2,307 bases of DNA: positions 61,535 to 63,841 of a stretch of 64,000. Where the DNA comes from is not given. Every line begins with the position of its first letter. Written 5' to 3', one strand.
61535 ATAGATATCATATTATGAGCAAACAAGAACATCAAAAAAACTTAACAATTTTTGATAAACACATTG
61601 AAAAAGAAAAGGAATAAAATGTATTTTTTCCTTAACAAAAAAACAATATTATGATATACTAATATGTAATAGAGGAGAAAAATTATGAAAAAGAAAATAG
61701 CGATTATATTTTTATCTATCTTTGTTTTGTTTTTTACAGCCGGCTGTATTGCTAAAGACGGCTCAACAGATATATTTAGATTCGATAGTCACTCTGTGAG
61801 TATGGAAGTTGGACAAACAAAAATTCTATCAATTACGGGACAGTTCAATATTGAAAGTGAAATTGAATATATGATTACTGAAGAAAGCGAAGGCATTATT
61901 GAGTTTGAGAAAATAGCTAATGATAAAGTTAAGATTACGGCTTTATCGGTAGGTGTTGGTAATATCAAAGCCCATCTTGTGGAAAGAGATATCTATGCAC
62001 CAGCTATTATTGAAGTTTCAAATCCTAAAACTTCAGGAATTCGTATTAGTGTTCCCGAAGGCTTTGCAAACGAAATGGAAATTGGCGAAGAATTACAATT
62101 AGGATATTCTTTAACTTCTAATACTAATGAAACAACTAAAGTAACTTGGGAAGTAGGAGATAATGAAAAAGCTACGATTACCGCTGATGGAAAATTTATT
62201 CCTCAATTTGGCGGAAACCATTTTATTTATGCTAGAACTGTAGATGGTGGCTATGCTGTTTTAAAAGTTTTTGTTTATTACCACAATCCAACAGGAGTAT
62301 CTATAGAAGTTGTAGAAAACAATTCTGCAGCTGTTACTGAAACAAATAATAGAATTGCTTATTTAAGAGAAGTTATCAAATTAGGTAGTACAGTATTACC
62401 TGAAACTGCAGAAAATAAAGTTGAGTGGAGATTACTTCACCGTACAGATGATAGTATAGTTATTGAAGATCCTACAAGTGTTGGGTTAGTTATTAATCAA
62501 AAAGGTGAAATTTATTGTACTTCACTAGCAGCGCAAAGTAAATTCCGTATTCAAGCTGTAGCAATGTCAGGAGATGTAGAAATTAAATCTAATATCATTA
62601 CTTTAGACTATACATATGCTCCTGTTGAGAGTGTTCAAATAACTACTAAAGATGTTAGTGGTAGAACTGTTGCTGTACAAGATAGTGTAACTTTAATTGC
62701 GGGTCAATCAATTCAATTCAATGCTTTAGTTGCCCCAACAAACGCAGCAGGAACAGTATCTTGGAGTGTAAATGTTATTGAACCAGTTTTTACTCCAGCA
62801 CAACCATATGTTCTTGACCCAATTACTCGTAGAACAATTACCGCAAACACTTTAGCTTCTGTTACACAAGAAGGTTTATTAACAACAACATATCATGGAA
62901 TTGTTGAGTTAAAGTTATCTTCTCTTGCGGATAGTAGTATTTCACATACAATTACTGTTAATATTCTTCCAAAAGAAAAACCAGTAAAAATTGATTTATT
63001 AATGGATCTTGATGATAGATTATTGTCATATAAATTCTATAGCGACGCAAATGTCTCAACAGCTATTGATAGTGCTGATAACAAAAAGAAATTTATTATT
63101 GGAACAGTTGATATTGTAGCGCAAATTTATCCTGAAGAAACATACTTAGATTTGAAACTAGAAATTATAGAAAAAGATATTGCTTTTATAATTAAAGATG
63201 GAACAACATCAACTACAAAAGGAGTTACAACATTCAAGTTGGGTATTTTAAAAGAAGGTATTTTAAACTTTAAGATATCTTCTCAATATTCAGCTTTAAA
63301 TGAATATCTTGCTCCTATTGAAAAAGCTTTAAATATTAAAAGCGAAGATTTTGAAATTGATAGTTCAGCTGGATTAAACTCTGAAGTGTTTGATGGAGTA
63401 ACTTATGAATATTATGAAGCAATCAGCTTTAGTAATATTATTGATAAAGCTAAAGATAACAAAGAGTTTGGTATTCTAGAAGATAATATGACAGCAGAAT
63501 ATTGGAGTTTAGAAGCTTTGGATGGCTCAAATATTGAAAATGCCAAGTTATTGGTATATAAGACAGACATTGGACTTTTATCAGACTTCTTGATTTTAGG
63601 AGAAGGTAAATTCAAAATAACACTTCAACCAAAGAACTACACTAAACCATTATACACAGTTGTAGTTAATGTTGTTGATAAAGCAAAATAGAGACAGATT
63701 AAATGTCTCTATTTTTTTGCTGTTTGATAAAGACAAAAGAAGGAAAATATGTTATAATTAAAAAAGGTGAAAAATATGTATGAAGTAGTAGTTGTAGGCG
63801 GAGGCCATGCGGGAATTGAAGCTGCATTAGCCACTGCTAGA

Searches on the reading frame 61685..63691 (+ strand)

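Call 90: search_protein_families(library=pfam, proteins=[window:61685-63691:+], max_evalue=0.00001)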
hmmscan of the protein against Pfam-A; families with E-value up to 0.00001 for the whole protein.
window:61685-63691:+ (668 aa): 1 family
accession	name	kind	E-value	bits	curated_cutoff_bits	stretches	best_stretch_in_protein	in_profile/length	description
PF02368.24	Big_2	-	7.4e-09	35.9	22.8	0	132-170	15-53/79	Bacterial Ig-like domain (group 2)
